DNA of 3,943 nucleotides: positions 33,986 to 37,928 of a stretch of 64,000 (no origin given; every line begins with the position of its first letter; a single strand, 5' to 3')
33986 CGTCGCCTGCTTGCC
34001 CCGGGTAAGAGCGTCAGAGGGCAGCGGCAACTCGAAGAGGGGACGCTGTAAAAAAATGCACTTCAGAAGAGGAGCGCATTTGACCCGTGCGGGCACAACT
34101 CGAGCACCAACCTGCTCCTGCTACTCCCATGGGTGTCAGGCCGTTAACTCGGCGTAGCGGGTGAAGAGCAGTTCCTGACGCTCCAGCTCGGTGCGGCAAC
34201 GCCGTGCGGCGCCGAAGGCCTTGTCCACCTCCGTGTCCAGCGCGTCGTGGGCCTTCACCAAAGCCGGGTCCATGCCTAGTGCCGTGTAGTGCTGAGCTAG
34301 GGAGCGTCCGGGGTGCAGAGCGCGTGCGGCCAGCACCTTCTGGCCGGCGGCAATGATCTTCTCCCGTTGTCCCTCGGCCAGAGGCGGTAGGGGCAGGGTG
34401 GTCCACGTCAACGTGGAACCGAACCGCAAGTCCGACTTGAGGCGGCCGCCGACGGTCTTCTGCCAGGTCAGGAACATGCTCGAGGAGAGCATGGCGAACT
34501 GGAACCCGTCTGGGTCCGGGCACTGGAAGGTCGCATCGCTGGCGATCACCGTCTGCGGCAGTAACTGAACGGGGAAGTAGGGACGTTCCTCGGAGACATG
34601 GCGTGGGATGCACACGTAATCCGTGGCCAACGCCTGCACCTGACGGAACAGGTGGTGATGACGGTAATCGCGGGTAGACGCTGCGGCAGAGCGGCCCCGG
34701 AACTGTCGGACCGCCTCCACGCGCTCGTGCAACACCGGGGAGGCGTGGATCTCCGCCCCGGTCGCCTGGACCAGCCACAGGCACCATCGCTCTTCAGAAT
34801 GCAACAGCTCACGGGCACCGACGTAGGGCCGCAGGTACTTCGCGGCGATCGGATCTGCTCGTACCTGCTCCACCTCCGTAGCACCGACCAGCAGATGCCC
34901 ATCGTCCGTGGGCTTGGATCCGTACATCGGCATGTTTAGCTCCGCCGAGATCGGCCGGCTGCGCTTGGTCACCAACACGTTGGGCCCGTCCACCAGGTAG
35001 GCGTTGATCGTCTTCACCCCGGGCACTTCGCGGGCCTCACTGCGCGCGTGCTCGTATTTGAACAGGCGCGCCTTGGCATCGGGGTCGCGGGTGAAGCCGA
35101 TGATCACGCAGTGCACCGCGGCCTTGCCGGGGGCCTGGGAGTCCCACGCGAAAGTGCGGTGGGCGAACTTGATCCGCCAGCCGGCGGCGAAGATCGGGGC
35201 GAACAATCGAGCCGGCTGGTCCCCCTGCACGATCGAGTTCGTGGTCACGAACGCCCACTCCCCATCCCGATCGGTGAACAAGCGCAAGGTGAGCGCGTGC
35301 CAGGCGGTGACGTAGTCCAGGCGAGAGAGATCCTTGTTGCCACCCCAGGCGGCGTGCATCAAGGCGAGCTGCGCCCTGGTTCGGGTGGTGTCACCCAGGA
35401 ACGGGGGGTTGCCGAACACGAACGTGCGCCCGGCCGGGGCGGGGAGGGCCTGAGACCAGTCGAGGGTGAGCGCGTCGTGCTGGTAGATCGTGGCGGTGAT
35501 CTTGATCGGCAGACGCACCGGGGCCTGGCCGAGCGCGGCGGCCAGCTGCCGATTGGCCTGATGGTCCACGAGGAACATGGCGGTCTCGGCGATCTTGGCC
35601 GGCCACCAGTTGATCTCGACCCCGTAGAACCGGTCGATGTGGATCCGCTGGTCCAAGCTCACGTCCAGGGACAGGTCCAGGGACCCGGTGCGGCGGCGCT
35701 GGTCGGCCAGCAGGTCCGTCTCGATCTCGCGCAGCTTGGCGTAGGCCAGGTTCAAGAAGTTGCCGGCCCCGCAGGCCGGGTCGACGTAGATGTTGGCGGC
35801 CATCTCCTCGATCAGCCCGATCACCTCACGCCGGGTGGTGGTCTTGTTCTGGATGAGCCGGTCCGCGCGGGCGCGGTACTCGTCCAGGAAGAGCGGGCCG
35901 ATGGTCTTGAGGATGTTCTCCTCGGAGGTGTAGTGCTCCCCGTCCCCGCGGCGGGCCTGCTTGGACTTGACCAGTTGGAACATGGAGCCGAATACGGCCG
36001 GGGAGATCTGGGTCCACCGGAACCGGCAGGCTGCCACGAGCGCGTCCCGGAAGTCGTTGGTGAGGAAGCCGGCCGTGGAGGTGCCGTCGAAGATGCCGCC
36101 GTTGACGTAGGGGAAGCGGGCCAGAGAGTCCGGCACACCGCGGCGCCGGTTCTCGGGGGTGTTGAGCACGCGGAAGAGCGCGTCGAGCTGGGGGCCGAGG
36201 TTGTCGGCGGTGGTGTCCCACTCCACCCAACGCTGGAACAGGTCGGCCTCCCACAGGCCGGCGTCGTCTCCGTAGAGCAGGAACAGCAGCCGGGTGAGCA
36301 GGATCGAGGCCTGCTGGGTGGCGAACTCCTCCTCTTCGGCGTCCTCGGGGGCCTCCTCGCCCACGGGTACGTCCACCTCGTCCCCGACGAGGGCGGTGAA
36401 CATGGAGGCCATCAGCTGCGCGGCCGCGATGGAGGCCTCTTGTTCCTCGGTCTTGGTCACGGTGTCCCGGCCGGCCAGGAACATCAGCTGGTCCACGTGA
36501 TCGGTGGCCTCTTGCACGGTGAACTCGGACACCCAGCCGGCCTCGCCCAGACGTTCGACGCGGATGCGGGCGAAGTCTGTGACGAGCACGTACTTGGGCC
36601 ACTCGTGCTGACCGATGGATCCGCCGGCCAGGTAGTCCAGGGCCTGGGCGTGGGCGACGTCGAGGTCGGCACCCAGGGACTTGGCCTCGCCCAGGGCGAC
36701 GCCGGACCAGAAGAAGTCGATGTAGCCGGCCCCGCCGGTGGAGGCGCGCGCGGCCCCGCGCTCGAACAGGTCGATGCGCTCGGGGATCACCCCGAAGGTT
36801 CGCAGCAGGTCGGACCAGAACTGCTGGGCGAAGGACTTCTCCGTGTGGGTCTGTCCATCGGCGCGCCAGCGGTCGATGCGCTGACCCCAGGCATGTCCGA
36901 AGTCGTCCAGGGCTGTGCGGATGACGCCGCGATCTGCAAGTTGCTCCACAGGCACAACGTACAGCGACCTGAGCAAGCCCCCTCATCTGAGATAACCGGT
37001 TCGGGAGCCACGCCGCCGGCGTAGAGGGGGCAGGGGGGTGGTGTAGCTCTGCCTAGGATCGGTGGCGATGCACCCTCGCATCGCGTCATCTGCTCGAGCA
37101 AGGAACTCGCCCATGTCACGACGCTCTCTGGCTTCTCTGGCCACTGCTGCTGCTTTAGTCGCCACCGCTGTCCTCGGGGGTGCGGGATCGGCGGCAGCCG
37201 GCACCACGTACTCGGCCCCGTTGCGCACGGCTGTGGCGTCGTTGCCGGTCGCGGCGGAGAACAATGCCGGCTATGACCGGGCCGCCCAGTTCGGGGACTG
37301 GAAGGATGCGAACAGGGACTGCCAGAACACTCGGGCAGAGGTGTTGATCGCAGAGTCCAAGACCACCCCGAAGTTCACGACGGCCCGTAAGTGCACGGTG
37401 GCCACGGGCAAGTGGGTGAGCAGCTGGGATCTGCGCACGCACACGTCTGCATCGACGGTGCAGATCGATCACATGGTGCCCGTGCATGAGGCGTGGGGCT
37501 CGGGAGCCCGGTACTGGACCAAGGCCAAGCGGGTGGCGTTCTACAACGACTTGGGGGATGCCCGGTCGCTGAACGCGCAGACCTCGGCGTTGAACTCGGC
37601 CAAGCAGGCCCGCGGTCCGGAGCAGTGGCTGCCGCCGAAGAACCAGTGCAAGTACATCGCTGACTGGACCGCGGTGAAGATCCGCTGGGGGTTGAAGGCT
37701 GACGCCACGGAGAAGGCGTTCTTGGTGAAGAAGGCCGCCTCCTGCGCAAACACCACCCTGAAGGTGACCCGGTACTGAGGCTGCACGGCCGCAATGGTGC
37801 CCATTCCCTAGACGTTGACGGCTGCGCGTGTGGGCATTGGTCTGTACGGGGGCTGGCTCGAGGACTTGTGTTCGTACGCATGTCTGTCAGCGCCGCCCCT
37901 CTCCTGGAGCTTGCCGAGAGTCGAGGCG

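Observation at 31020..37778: Defence islet: resolvase, low-GC OLD-family nuclease, MmeI-type RM enzyme and secreted HNH nuclease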

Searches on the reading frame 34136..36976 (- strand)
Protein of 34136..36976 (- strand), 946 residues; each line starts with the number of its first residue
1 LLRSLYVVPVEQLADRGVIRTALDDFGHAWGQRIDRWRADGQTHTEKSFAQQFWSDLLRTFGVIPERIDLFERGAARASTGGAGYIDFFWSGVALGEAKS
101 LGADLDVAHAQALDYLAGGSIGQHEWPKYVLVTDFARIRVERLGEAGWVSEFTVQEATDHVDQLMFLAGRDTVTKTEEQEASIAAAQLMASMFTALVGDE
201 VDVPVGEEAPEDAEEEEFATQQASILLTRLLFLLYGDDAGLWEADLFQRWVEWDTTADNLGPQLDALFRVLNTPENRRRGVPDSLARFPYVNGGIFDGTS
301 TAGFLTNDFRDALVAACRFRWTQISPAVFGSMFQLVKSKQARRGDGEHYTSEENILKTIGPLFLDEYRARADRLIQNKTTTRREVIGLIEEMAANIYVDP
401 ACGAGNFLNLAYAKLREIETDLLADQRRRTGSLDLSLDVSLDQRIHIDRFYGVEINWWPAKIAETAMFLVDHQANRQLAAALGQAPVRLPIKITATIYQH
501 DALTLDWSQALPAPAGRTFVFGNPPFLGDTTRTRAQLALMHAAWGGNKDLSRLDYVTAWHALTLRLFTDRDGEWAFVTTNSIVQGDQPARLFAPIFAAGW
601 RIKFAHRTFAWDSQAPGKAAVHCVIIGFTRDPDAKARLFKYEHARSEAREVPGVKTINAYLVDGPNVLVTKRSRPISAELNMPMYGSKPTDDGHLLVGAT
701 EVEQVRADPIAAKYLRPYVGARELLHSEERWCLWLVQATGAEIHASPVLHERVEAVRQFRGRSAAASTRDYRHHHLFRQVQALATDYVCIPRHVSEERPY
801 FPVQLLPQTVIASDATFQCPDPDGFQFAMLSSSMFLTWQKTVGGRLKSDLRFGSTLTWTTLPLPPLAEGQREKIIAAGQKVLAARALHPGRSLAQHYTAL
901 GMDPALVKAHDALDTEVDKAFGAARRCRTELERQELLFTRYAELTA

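Call 3: search_protein_families(library=pfam, proteins=[window:34136-36976:-], max_evalue=0.01)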
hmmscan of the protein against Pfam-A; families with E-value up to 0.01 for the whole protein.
window:34136-36976:- (946 aa): 5 families
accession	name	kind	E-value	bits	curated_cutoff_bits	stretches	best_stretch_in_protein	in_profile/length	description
PF20473.4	MmeI_Mtase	-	1.1e-71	241.5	27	1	378-639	4-258/259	MmeI, DNA-methyltransferase domain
PF20466.3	MmeI_TRD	-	1.4e-58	198.1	27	1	663-866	1-207/207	MmeI, target recognition domain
PF20464.3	MmeI_N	-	1.2e-25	91.3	27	1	35-197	8-179/181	MmeI, N-terminal domain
PF20465.4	MmeI_hel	-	4.7e-17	63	27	1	222-296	2-75/75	MmeI, helicase spacer domain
PF20467.3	MmeI_C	-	3.2e-16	59.8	27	1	869-946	4-80/83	MmeI, C-terminal domain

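Call 4: search_protein_families(library=padloc, proteins=[window:34136-36976:-], max_evalue=0.01)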
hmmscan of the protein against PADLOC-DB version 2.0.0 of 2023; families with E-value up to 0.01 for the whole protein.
window:34136-36976:- (946 aa): 10 families
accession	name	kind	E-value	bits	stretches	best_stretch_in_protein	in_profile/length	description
PDLC03598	REase_MTase_IIG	-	0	1032.7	1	30-945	19-908/912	Type IIG restriction enzyme-methyltransferase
PDLC03599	REase_MTase_IIG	-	1.5e-62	209.7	2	45-746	21-698/959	Type IIG restriction enzyme-methyltransferase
PDLC03627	REase_MTase_IIG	-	2.1e-57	192.7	2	45-510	17-517/1136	Type IIG restriction enzyme-methyltransferase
PDLC02643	DrmMI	-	3.7e-22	76.1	1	520-885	872-1225/1347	DrmMI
PDLC04134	mad2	-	2.2e-20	71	1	44-529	3-370/492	mads_2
PDLC02644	DrmMI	-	5.5e-09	32.5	1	519-737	384-589/988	DrmMI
PDLC02646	DrmMI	-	6.3e-06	22.6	1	516-865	282-636/792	DrmMI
PDLC03021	MTase_I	-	2e-05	21.6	1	386-471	177-249/491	Type I methyltransferase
PDLC03609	REase_MTase_IIG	-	0.00019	17.3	1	397-528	439-569/1066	Type IIG restriction enzyme-methyltransferase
PDLC03629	REase_MTase_IIG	-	0.00052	15.9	1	342-478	378-520/1182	Type IIG restriction enzyme-methyltransferase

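Call 5: search_protein_families(library=ncbifam, proteins=[window:34136-36976:-], max_evalue=0.01)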
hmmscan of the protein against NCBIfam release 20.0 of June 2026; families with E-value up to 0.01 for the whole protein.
window:34136-36976:- (946 aa): 0 families

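Call 21: find_encoding_contigs(protein=window:34136-36976:-, flank=8000, max_places=8)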
Protein window:34136-36976:- (946 aa): no gene with exactly this product is on record in the collection.

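Call 38: search_solved_structures(query=window:34136-36976:-, max_evalue=0.001, show_alignments=1)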
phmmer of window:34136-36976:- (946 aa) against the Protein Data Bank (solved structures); distinct sequences matched with E-value up to 0.001: 1.
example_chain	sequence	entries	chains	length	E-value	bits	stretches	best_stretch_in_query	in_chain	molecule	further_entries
5hr4_C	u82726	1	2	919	8.8e-175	586.4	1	44-945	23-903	MmeI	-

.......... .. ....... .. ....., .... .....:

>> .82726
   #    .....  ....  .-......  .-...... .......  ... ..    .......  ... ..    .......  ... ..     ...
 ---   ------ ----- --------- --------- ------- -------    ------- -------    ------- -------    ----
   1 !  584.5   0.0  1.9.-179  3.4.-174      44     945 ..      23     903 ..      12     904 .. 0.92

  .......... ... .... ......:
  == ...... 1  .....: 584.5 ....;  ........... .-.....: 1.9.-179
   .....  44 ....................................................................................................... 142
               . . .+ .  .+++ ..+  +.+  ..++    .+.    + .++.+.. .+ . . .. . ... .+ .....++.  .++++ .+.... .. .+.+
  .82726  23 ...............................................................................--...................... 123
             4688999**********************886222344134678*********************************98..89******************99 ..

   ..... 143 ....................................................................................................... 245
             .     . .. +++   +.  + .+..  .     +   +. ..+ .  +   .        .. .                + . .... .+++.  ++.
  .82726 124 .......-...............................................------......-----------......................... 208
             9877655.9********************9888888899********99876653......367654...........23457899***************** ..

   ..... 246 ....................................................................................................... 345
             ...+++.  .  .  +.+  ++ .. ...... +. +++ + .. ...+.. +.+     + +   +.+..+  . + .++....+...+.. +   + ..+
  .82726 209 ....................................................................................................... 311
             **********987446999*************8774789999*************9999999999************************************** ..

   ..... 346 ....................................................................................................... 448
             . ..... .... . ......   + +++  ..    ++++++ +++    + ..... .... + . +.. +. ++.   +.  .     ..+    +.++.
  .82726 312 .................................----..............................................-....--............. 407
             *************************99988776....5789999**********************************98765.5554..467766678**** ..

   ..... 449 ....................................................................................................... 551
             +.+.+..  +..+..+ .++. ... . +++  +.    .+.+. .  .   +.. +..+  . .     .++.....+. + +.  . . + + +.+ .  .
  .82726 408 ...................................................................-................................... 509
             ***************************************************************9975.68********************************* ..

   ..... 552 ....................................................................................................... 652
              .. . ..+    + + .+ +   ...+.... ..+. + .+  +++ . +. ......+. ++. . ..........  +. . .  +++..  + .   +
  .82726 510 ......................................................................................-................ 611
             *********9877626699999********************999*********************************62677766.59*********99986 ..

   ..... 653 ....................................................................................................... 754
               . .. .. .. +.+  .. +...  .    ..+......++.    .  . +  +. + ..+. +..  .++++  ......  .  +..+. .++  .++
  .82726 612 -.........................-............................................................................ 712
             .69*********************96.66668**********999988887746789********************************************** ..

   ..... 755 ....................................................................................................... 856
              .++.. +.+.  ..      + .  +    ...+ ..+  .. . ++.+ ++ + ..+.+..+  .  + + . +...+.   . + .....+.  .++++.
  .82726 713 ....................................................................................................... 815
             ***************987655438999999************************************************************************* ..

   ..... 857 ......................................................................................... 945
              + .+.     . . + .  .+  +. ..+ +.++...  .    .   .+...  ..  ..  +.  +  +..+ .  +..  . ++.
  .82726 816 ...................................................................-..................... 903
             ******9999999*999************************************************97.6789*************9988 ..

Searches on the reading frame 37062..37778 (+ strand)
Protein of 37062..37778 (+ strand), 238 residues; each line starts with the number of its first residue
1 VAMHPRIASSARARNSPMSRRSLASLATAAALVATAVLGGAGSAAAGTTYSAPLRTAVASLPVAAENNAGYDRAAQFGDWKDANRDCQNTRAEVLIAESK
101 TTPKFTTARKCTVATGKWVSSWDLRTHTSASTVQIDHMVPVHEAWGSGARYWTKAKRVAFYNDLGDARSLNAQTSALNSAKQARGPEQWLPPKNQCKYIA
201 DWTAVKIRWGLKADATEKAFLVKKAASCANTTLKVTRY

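Call 3: search_protein_families(library=pfam, proteins=[window:37062-37778:+], max_evalue=0.01)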
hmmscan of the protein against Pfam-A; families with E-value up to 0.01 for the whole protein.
window:37062-37778:+ (238 aa): 1 family
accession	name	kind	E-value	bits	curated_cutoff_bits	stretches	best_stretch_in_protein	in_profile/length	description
PF07510.16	GmrSD_C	-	5.1e-06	26.9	23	1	114-223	28-137/138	GmrSD restriction endonucleases, C-terminal domain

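Call 4: search_protein_families(library=padloc, proteins=[window:37062-37778:+], max_evalue=0.01)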
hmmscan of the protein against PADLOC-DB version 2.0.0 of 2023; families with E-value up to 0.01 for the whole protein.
window:37062-37778:+ (238 aa): 0 families

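Call 5: search_protein_families(library=ncbifam, proteins=[window:37062-37778:+], max_evalue=0.01)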
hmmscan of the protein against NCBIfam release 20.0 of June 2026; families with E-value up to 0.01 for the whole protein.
window:37062-37778:+ (238 aa): 0 families

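Call 69: search_solved_structures(query=window:37113-37775:+, max_evalue=1, show_alignments=1)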
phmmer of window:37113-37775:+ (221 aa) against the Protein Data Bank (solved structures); distinct sequences matched with E-value up to 1: 1.
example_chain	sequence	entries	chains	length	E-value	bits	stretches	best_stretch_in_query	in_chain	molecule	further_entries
4iop_B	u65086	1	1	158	0.037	17.1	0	57-83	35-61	Killer cell lectin-like receptor subfamily F member 2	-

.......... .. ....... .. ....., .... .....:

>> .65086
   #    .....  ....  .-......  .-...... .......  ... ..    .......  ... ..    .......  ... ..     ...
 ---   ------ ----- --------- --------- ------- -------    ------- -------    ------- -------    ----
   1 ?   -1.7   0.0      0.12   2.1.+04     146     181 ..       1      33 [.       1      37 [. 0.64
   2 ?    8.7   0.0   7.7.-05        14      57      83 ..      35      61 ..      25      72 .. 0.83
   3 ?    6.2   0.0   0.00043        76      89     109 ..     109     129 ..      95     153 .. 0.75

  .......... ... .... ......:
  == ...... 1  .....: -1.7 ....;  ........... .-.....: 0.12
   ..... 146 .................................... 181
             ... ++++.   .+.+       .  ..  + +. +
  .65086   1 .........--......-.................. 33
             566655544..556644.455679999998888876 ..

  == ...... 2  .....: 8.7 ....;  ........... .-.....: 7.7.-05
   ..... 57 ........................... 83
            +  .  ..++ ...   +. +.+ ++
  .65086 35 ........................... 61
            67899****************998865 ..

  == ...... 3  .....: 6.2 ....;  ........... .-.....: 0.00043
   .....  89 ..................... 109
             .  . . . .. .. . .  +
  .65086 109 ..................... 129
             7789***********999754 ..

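Call 70: search_protein_families(library=phrogs, proteins=[window:37113-37775:+], max_evalue=0.001)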
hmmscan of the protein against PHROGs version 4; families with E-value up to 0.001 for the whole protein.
window:37113-37775:+ (221 aa): 0 families
